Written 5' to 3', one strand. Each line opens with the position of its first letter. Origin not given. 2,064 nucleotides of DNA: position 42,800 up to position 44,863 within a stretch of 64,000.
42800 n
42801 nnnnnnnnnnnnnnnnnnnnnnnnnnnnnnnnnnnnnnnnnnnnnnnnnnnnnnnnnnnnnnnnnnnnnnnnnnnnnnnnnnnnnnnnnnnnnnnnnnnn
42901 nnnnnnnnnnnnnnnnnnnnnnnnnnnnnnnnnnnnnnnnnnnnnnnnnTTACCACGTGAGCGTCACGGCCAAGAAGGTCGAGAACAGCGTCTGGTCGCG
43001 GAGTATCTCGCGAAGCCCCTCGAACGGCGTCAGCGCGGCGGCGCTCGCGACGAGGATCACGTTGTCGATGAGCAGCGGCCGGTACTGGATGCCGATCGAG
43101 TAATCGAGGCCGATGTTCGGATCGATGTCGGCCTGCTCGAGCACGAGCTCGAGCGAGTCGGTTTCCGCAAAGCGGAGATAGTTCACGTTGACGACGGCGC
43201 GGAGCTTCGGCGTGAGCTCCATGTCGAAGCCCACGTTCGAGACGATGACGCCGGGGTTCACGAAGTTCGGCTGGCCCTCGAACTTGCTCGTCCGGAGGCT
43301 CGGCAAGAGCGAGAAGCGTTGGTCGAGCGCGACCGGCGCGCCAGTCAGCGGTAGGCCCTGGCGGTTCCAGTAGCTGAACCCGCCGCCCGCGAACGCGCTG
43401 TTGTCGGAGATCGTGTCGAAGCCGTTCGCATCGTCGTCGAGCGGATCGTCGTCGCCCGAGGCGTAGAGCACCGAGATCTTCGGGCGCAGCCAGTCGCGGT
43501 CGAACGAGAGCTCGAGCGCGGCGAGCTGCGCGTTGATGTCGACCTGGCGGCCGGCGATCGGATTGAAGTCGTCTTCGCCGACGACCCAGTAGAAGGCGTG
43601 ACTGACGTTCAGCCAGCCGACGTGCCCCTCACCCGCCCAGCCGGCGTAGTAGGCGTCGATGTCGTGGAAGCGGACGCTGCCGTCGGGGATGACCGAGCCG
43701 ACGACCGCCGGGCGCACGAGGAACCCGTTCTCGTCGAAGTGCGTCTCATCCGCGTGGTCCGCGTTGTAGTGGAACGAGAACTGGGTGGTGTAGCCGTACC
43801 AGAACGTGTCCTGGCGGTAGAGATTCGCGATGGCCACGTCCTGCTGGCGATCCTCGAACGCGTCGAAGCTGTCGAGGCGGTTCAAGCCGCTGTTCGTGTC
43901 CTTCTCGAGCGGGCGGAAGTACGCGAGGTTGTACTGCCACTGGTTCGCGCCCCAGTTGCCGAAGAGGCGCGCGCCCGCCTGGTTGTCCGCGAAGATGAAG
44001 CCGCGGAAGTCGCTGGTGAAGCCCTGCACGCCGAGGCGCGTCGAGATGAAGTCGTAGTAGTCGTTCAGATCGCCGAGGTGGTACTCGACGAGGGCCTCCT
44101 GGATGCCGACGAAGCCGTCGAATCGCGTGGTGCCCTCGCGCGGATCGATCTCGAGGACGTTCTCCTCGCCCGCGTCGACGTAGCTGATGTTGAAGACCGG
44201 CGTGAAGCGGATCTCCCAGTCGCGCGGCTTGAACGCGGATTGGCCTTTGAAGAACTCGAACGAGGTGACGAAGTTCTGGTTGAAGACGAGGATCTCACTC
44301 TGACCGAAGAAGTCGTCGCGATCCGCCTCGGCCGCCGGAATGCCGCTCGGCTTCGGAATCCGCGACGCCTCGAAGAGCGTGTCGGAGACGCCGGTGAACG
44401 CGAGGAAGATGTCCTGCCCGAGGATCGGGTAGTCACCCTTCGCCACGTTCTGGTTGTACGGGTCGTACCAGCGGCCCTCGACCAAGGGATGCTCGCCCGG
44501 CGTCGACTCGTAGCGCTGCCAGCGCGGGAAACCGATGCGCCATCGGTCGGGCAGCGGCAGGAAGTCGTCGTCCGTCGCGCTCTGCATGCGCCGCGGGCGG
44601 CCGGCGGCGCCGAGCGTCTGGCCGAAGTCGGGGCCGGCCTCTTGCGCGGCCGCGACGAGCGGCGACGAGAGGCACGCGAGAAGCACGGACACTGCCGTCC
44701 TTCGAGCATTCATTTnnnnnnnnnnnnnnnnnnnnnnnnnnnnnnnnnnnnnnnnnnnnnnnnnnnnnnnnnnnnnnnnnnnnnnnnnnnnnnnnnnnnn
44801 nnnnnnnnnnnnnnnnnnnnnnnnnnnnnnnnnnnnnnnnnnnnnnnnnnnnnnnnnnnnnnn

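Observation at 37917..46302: Downstream envelope module: tandem-DUF336 lipoprotein, beta-barrel OMP, 10-haem cytochrome/LVIVD propeller, SH3/tetrahaem-c3 lipoprotein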

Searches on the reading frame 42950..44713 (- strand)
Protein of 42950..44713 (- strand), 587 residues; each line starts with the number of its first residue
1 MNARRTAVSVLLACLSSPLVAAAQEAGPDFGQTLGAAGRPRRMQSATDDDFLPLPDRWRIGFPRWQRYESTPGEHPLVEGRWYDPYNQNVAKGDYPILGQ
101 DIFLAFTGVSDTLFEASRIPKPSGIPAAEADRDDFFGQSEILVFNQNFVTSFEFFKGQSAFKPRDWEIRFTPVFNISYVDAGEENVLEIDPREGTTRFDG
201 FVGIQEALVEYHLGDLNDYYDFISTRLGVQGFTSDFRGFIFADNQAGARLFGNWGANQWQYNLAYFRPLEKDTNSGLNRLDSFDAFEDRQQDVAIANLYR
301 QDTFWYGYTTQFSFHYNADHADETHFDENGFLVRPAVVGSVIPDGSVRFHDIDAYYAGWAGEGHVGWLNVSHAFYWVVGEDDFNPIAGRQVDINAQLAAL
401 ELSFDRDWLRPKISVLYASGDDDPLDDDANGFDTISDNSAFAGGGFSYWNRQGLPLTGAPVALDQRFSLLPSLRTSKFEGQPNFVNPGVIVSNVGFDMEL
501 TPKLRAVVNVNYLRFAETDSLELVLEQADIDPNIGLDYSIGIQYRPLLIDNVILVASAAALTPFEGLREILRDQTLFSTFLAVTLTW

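Call 3: search_protein_families(library=pfam, proteins=[window:42950-44713:-], max_evalue=0.01)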
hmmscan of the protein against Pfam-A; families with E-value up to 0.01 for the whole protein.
window:42950-44713:- (587 aa): 0 families

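Call 6: find_encoding_contigs(protein=window:42950-44713:-, flank=10000, max_places=6)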
Protein window:42950-44713:- (587 aa): no gene with exactly this product is on record in the collection.

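Call 8: find_homologous_proteins(query=window:42950-44713:-, max_evalue=0.001)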
Query window:42950-44713:- (587 aa): 7746 proteins with E <= 0.001 among 8000 candidates; the best 120 are listed.
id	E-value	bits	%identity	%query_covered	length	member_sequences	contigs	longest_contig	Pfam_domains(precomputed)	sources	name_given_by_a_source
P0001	0.0e+0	1263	92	96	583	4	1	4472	-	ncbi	ncbi:MAG: hypothetical protein ACREQJ_05355 [Candidatus Binatia bacterium]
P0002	0.0e+0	1110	81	99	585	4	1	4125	-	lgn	-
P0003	4.9e-280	949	72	96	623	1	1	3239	-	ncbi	ncbi:MAG: hypothetical protein ACREQY_23615, partial [Candidatus Binatia bacterium]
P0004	4.0e-268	909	70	94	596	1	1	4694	-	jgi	jgi:hypothetical protein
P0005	2.7e-255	867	64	99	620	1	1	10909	-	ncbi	-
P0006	1.8e-254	864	64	96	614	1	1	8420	-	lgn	-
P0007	3.0e-248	844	62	100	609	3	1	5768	-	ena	-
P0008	1.3e-246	838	61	100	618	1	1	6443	-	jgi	jgi:hypothetical protein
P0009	6.7e-244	829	64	95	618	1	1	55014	-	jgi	jgi:hypothetical protein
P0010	3.2e-243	827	61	99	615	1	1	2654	-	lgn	-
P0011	2.4e-241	821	63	94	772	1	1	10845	-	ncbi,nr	ncbi:MAG: hypothetical protein QOD06_363 [Candidatus Binatota bacterium]|nr:hypothetical protein [Ca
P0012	1.5e-240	818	63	94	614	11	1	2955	-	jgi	-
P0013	1.8e-240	818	62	94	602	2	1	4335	-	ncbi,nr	ncbi:MAG TPA: hypothetical protein VMR29_10735, partial [Candidatus Binatia bacterium]|nr:hypothetic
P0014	1.4e-237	808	60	96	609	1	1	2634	-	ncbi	ncbi:MAG: hypothetical protein ACREQQ_00040 [Candidatus Binatia bacterium]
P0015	3.3e-236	804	61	97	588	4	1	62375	-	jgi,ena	jgi:hypothetical protein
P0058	3.5e-195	668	56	95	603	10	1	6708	PF13372.13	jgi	jgi:hypothetical protein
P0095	4.2e-190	652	55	94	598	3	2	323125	-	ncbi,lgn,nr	ncbi:MAG: hypothetical protein HYR72_05645 [Deltaproteobacteria bacterium]|nr:hypothetical protein [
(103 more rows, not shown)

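Call 9: find_encoding_contigs(protein=P0009, flank=10000, max_places=2)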
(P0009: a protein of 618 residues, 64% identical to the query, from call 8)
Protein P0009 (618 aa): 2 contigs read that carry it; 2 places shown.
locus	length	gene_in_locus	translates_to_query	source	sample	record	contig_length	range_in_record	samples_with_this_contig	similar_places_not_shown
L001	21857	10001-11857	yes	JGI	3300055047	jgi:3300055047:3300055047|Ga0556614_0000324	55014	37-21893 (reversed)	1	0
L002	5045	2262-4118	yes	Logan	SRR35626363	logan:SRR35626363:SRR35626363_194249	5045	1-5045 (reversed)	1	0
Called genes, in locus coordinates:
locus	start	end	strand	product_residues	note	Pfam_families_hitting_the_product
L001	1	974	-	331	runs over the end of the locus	PF02685:Glucokinase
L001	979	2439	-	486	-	PF03446:NAD_binding_2, PF00393:6PGD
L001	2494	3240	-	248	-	PF01182:Glucosamine_iso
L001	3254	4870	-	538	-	PF00479:G6PD_N, PF02781:G6PD_C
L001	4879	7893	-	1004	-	PF00923:TAL_FSA, PF00342:PGI (weak)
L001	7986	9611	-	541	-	PF03928:HbpS-like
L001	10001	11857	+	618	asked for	-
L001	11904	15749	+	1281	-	PF14537:Cytochrom_c3_2 (faint), PF08309:LVIVD (faint)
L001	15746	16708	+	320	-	PF02085:Cytochrom_CIII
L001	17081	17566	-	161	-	-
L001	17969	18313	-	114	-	-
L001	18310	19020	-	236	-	-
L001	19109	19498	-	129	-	-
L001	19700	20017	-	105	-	-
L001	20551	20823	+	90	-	-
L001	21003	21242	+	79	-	-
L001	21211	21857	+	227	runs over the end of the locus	?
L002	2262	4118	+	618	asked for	-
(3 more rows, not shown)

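Call 10: find_encoding_contigs(protein=P0015, flank=10000, max_places=2)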
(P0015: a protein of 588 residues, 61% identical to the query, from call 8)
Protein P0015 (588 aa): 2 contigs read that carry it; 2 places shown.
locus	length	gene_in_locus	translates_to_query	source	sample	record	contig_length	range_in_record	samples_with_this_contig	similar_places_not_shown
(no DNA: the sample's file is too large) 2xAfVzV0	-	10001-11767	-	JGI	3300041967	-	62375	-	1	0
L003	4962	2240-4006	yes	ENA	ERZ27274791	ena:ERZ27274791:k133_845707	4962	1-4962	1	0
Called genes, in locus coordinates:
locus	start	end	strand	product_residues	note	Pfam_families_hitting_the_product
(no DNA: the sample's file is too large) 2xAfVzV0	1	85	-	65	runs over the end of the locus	-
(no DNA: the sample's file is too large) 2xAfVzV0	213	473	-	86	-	-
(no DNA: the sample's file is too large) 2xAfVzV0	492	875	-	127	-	PF04020:Phage_holin_4_2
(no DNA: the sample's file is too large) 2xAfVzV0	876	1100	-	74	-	PF07311:Dodecin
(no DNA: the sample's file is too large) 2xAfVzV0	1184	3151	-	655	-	PF02727:Cu_amine_oxidN2, PF21994:AGAO-like_N2, PF02728:Cu_amine_oxidN3, PF01179:Cu_amine_oxid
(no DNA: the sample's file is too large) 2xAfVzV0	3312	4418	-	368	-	PF00850:Hist_deacetyl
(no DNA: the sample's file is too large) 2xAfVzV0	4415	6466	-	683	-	PF00456:Transketolase_N, PF02779:Transket_pyr, PF22613:Transketolase_C_1, PF02780:Transketolase_C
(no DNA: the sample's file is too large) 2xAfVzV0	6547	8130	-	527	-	PF00342:PGI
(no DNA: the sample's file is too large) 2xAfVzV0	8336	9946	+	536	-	PF03928:HbpS-like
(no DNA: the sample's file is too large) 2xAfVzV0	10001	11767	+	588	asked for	-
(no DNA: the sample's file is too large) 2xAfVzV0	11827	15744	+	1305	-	PF08309:LVIVD (weak)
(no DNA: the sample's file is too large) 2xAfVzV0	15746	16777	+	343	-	PF02085:Cytochrom_CIII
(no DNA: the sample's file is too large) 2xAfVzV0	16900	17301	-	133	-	-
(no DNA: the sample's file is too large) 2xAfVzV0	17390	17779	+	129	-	PF08818:DUF1801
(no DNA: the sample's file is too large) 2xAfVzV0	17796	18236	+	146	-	PF04828:GFA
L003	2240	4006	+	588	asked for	-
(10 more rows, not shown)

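Call 11: find_encoding_contigs(protein=P0095, flank=10000, max_places=2)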
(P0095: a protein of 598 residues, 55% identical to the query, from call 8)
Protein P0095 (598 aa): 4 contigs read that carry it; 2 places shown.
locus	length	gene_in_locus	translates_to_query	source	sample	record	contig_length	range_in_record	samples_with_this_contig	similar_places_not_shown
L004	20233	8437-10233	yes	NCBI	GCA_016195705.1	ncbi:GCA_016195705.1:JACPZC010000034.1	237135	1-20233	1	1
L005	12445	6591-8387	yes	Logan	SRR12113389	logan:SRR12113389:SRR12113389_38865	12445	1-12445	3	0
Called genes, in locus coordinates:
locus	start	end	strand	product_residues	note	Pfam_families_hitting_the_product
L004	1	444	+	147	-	?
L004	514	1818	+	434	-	-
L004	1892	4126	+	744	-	PF05226:CHASE2, PF00211:Guanylate_cyc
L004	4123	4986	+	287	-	PF00753:Lactamase_B (weak), PF23023:Anti-Pycsar_Apyc1 (weak), PF12706:Lactamase_B_2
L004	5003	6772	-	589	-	PF12837:Fer4_6 (faint), PF00027:cNMP_binding, PF13534:Fer4_17 (faint), PF13237:Fer4_10 (faint), PF14697:Fer4_21 (faint), PF00037:Fer4 (weak), PF12838:Fer4_7, PF13187:Fer4_9 (weak)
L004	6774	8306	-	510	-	PF03928:HbpS-like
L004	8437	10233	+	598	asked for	-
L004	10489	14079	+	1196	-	PF08309:LVIVD (faint)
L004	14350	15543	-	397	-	PF13435:Cytochrome_C554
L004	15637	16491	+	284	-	-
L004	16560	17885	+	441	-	PF02085:Cytochrom_CIII (faint), PF09699:Paired_CXXCH_1 (faint), PF14522:Cytochrome_C7 (faint), PF14537:Cytochrom_c3_2 (faint)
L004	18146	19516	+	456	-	PF03706:LPG_synthase_TM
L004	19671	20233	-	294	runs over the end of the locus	PF02739:5_3_exonuc_N, PF01367:5_3_exonuc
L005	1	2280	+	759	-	?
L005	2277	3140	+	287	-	PF00753:Lactamase_B (weak), PF23023:Anti-Pycsar_Apyc1 (weak), PF12706:Lactamase_B_2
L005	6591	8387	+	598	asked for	-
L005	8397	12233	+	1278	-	PF14537:Cytochrom_c3_2 (faint), PF22113:Mtrc-MtrF_II-IV_dom (faint), PF08309:LVIVD (faint)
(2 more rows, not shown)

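Call 14: find_encoding_contigs(protein=P0001, flank=10000, max_places=4)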
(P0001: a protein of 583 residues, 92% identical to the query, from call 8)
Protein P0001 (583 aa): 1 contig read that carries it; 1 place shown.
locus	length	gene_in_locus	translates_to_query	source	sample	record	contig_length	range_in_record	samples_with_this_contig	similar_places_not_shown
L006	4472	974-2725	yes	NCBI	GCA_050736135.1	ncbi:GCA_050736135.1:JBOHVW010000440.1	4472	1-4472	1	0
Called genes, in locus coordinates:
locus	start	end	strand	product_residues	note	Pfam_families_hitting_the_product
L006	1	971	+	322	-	PF03928:HbpS-like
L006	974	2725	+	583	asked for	-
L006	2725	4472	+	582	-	PF14537:Cytochrom_c3_2 (faint)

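Call 15: find_encoding_contigs(protein=P0002, flank=10000, max_places=4)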
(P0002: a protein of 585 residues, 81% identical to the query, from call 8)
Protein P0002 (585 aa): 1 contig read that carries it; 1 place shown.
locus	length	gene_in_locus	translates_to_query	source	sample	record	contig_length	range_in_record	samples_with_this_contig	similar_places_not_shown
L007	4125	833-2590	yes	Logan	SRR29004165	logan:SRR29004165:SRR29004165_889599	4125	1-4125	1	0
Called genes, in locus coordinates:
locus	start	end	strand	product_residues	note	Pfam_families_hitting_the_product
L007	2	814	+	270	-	?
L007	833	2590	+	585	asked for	-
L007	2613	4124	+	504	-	?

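Call 24: search_solved_structures(query=A1, max_evalue=1)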
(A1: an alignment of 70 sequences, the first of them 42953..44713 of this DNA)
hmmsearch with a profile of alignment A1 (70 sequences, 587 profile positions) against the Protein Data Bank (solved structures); distinct sequences matched with E-value up to 1: 0.

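Call 29: find_related_loci(query=A1, collection=genome_contigs, flank=10000)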
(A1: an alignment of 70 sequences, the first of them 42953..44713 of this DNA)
Query A1 (587 aa) in genome_contigs; peptide patterns used: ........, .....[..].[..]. (x = any residue, [..] = any of these).
599 stretches matched a pattern (row limit reached: there are more); 591 encode a relative of the query (tblastn E <= 1e-3); the best 80 are kept; 80 distinct loci.
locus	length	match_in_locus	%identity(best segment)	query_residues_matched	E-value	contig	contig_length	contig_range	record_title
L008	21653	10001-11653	50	11-587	2e-180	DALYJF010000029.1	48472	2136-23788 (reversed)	MAG TPA_asm: Nitrospira sp. isolate CTOTU46610 NODE_67_length_48472_cov_4.735485, whole genome shotgun sequence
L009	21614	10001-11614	51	31-587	2e-177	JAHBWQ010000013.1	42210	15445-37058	MAG: Nitrospira sp. isolate ACE_NIT9 NIT9_13, whole genome shotgun sequence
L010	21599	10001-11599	50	43-587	8e-176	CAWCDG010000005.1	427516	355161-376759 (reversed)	MAG: uncultured delta proteobacterium isolate MFD09286.bin.2.99 genome assembly, contig: contig_37745, whole genome shot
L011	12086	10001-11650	49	16-583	6e-175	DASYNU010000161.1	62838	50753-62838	MAG TPA_asm: Bryobacteraceae bacterium isolate SMAG_U4411 k141_5368936, whole genome shotgun sequence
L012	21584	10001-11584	50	48-587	1e-174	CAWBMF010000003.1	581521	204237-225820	MAG: uncultured delta proteobacterium isolate MFD00731.bin.1.188 genome assembly, contig: contig_20240, whole genome sho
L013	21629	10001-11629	50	46-587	5e-172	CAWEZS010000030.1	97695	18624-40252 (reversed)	MAG: Terriglobia bacterium isolate MFD06085.bin.1.35 genome assembly, contig: contig_7746, whole genome shotgun sequence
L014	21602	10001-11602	50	46-580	2e-171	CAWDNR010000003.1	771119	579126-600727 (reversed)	MAG: Terriglobia bacterium isolate MFD03346.bin.2.88 genome assembly, contig: contig_10534, whole genome shotgun sequenc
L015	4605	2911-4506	51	46-587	1e-176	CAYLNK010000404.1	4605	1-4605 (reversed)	MAG TPA_asm: uncultured Holophagales bacterium isolate binchicken_co322_3 genome assembly, contig: NODE_19243_length_460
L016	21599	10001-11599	51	54-587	4e-171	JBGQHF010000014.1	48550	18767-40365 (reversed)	MAG: Terriglobia bacterium isolate OBJ2_061818_090_1 k141_18183_length_48550_cov_25.6962, whole genome shotgun sequence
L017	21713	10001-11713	49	15-587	5e-171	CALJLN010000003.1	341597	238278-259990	MAG TPA_asm: uncultured Phycisphaerales bacterium isolate SRR1506987_bin.29_CONCOCT_v1.1_MAG genome assembly, contig: ER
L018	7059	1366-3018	50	15-583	5e-171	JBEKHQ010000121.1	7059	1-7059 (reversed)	MAG: Bryobacteraceae bacterium isolate SPRUCE 280 SPRUCE_280_121, whole genome shotgun sequence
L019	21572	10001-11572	50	47-583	2e-169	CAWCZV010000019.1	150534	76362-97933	MAG: uncultured Acidobacteriota bacterium isolate MFD09222.bin.1.222 genome assembly, contig: contig_63108, whole genome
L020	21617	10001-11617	50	23-575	3e-169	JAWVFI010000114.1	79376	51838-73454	MAG: Blastocatellia bacterium isolate BP_45 scaffold_562252, whole genome shotgun sequence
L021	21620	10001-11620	50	28-575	4e-169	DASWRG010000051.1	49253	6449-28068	MAG TPA_asm: Pyrinomonadaceae bacterium isolate SMAG_U3515 k141_20525, whole genome shotgun sequence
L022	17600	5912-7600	49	4-573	4e-169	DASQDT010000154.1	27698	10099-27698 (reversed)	MAG TPA_asm: Pyrinomonadaceae bacterium isolate SMAG_U11734 k141_609800, whole genome shotgun sequence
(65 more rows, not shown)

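Call 34: search_protein_families(library=ncbifam, proteins=[L001:11904-15746:+, L001:15746-16705:+, window:42953-44713:-], max_evalue=0.01)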
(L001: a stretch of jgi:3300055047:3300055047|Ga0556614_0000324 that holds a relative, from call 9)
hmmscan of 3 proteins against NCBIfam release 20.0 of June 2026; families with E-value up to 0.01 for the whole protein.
L001:11904-15746:+ (1281 aa): 6 families
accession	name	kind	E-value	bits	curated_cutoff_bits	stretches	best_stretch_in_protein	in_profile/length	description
NF040943.1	cytoc3_ExtM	equivalog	9e-21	73.8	800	2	482-528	258-304/599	selenite/tellurite reduction operon c-type cytochrome ExtM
TIGR04312.1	choice_anch_B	subfamily_domain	3.5e-07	29.8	100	1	975-1120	31-190/364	choice-of-anchor B family protein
NF040971.1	cytc_ExtS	equivalog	1.3e-05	24.6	100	0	45-88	24-60/262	selenite/tellurite reduction operon c-type cytochrome lipoprotein ExtS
NF040967.1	cytc_ExtN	equivalog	4.2e-05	22.6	200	1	622-752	220-340/415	selenite/tellurite reduction operon c-type cytochrome ExtN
NF040968.1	FeS_ExtO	equivalog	4.7e-05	22.4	200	1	622-752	220-339/416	selenite/tellurite reduction operon b-type cytochrome iron-sulfur cluster-binding subunit ExtO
TIGR03508.1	decahem_SO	subfamily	0.0082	15.6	192.2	1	29-78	53-105/258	DmsE family decaheme c-type cytochrome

L001:15746-16705:+ (320 aa): 3 families
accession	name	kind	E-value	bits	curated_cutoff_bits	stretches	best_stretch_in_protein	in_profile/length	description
NF045722.1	c3_cytochr_TmcA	equivalog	2e-12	47.1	114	1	225-319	37-125/125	acidic tetraheme cytochrome c3 TmcA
NF045713.1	CxxCH_16_HmcA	equivalog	5.9e-06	25.2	400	1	275-318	491-538/541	sulfate respiration complex hexadecaheme cytochrome HmcA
NF045784.1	9HemeCytC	equivalog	0.00044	19.7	640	1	243-318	252-319/328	nine-heme cytochrome c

window:42953-44713:- (587 aa): 1 family
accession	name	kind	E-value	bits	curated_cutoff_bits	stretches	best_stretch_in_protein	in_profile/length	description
NF033939.0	DESULF_POR1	subfamily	0.0011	17.7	250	1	350-446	235-327/454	outer membrane homotrimeric porin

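Call 35: search_solved_structures(query=L001:11904-15746:+, max_evalue=1, show_alignments=2)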
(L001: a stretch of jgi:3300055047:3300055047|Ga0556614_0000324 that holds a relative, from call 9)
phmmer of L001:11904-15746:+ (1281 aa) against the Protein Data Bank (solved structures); distinct sequences matched with E-value up to 1: 3.
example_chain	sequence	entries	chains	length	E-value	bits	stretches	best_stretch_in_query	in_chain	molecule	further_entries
2j7a_C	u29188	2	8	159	0.092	13.5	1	27-75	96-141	CYTOCHROME C QUINOL DEHYDROGENASE NRFH | NAPC/NIRT CYTOCHROME C FAMILY PROTEIN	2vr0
6srt_A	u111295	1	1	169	0.6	10.8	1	651-723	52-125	N-acetylmuramoyl-L-alanine amidase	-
6ssc_A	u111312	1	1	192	0.76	10.5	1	651-723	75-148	N-acetylmuramoyl-L-alanine amidase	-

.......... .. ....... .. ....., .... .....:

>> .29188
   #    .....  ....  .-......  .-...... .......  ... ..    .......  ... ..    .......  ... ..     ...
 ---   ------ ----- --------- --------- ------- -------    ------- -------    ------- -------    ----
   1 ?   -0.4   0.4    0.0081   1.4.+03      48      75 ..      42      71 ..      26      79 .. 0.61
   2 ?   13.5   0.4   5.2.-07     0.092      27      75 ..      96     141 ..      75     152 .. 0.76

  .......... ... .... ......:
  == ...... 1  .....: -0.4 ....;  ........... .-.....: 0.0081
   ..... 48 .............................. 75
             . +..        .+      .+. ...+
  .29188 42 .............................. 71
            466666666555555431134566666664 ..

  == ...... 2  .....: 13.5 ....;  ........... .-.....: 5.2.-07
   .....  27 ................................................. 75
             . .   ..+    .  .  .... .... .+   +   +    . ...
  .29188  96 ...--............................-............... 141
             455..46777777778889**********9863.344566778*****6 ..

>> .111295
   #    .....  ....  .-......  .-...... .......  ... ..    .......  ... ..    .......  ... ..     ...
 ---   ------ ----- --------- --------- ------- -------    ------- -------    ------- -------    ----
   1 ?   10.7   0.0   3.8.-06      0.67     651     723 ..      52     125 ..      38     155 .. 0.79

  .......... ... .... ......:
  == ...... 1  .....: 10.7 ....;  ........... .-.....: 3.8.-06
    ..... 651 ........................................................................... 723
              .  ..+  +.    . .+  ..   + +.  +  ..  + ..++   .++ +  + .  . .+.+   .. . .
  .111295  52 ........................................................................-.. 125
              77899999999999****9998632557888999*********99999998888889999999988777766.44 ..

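Call 37: predict_structure(alignment_id=A1)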
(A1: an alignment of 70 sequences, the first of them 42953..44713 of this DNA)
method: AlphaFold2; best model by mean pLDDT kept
length: 587 residues; sequences in the alignment: 70
mean_pLDDT: 71.9   pTM: 0.74
mean pLDDT of the five models: 71.9, 70.2, 70.1, 68.5, 64.3
residues with pLDDT >= 90: 167; 70-90: 195; 50-70: 92; < 50: 133
segments of 3 or more residues with pLDDT < 50: 1-5, 15-93, 124-128, 133-135, 187-192, 337-341, 454-477
pLDDT, mean of each block of 10 residues (from residue 1): 51 42 29 33 37 43 31 38 42 57 86 81 49 57 87 78 81 86 56 67 90 82 92 79 87 87 90 67 63 93 87 93 69 56 66 94 88 95 88 95 90 92 94 65 66 39 30 43 84 92 91 89 80 89 85 89 72 73 88
secondary structure, 60 per line:
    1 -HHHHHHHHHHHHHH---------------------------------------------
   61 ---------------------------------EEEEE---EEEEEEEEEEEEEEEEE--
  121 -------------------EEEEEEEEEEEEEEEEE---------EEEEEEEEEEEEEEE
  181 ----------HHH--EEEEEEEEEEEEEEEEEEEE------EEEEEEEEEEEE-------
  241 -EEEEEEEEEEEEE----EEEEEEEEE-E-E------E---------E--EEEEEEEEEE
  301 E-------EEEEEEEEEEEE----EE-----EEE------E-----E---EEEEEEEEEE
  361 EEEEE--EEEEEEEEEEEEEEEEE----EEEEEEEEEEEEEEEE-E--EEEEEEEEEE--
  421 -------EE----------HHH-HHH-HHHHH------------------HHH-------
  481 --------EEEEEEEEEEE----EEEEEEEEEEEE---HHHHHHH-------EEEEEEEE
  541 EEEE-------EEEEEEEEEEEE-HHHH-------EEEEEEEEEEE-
elements in order: H2-15 E94-98 E102-118 E140-156 E166-180 E196-215 E222-233 E242-254 E259-267 E291-301 E309-320 E332-334 E351-365 E368-384 E389-404 E409-418 H448-452 E489-499 E504-515 H519-525 E533-544 E552-563 H565-568 E576-586
